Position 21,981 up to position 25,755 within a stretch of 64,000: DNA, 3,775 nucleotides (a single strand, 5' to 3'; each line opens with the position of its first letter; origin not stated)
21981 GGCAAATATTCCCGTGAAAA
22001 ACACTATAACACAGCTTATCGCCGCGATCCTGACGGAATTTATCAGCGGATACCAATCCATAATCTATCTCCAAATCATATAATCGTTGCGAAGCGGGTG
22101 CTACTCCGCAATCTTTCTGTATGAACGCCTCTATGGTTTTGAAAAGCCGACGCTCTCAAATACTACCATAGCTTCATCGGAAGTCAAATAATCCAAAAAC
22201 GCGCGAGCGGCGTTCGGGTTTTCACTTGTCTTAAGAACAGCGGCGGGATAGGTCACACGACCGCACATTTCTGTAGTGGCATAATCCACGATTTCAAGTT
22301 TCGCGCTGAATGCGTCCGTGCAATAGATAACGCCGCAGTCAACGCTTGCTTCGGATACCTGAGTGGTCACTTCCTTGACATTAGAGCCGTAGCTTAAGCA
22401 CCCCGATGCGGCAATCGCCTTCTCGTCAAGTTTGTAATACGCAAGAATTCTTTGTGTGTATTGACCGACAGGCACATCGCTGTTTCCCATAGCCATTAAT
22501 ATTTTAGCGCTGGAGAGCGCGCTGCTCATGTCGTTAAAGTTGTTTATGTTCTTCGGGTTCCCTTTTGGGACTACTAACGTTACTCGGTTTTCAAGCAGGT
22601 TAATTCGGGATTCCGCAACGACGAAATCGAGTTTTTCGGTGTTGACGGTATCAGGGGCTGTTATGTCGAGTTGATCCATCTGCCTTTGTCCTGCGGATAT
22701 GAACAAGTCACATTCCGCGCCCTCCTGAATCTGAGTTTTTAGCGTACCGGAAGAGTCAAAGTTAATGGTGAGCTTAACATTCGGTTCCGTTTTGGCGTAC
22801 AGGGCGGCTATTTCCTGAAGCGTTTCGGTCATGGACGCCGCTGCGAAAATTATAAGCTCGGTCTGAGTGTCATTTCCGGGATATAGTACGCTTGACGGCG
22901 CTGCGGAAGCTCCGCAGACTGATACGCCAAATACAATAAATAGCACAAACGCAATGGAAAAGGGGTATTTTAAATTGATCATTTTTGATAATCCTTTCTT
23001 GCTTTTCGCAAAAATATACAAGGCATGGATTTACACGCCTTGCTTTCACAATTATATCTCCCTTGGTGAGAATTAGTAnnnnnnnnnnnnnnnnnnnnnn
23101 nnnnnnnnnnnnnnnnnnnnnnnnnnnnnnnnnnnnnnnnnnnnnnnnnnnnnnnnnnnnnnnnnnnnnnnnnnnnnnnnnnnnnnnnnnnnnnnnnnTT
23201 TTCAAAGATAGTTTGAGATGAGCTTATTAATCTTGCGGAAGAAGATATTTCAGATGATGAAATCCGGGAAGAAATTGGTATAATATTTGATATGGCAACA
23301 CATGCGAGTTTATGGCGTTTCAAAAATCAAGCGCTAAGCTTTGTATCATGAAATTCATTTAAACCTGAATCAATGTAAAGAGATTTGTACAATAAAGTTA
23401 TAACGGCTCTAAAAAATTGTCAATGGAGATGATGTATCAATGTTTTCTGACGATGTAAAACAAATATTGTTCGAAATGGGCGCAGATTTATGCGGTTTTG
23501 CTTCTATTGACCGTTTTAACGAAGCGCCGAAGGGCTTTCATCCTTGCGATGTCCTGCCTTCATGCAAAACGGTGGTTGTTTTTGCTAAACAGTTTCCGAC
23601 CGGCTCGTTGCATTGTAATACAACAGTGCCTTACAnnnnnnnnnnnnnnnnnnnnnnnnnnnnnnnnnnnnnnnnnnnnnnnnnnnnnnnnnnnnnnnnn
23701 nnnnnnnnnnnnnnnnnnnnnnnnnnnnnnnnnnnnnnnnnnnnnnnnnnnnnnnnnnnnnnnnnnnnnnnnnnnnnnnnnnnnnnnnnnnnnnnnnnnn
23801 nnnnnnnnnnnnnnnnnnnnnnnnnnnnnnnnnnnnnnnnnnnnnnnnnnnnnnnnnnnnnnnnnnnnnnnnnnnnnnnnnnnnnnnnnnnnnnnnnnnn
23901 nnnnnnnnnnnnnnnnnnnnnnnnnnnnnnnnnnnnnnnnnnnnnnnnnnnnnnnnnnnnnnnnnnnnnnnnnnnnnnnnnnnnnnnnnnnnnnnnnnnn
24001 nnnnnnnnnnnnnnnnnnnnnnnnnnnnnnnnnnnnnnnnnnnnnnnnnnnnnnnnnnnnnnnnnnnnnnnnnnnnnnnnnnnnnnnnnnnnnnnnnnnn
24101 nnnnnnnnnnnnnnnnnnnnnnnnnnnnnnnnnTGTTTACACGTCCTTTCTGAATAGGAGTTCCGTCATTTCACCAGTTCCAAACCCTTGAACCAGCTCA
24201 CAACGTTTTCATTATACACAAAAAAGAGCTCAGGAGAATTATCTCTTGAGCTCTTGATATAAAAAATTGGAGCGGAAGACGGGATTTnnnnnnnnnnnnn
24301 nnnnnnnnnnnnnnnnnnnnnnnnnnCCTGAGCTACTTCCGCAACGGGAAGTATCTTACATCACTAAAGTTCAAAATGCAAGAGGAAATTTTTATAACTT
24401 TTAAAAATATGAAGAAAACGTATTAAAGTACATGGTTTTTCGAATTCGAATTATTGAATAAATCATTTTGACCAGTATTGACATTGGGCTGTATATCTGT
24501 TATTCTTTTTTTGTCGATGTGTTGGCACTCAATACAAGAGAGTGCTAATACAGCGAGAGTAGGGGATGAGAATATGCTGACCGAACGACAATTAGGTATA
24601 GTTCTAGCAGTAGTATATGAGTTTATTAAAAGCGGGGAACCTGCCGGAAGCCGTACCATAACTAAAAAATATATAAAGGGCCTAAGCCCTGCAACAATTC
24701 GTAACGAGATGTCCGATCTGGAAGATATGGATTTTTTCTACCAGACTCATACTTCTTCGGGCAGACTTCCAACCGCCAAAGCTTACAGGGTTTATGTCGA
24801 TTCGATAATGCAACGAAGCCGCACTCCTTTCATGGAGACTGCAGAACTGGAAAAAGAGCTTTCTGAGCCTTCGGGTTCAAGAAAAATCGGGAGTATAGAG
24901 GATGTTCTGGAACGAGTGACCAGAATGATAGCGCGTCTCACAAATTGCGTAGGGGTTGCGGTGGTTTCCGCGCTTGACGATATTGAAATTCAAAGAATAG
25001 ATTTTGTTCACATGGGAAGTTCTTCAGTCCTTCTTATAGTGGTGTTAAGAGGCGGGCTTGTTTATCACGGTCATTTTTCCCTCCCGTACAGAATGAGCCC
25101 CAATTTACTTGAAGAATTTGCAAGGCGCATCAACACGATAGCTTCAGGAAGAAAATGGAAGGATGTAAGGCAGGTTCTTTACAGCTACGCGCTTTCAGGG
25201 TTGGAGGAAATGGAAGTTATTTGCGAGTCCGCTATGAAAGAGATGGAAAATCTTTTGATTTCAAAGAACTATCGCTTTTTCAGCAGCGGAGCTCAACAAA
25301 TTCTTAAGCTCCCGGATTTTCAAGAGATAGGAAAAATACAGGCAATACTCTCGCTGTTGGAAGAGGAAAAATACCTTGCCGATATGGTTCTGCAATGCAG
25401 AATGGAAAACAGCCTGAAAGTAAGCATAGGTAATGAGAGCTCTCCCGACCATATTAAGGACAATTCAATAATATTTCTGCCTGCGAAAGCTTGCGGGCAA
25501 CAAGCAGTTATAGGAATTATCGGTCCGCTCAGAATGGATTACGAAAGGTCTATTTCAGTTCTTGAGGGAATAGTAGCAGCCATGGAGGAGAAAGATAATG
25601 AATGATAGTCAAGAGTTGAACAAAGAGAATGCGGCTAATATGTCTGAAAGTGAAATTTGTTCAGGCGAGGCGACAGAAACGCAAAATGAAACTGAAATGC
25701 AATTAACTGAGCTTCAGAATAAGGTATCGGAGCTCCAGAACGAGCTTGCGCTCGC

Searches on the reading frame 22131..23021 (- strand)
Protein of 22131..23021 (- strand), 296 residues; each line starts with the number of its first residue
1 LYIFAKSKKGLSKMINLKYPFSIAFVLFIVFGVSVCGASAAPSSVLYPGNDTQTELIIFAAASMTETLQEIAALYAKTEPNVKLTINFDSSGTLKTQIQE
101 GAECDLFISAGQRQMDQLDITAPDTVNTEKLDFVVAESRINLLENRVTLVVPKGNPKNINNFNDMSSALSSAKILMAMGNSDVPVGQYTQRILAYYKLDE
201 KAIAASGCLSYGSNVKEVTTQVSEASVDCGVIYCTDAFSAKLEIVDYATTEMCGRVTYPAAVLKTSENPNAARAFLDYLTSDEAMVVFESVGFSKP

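Call 35: search_protein_families(library=pfam, proteins=[window:22131-23021:-], max_evalue=0.001)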
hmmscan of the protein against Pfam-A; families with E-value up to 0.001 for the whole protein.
window:22131-23021:- (296 aa): 2 families
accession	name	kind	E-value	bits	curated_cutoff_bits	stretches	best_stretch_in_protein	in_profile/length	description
PF13531.11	SBP_bac_11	-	7.9e-44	150.5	25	1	57-293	2-226/227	Bacterial extracellular solute-binding protein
PF01547.30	SBP_bac_1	-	2.5e-17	64.3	26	1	61-285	1-306/307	Bacterial extracellular solute-binding protein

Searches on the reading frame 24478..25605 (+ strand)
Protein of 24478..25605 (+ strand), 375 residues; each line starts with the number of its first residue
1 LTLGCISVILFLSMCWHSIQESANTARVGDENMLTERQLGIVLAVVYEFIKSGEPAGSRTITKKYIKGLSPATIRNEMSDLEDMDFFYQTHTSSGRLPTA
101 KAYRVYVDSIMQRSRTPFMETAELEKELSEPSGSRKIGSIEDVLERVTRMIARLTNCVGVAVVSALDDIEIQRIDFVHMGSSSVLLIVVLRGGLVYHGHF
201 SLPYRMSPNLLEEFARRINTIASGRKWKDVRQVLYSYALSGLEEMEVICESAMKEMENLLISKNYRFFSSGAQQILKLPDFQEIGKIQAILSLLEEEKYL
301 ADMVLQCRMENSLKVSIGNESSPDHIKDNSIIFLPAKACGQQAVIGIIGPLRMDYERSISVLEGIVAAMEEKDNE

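Call 35: search_protein_families(library=pfam, proteins=[window:24478-25605:+], max_evalue=0.001)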
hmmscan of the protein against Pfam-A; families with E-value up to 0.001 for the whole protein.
window:24478-25605:+ (375 aa): 1 family
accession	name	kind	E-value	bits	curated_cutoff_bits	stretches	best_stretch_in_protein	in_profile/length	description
PF01628.27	HrcA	-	4.5e-45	154.7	22.2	1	141-359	1-215/215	HrcA protein C terminal domain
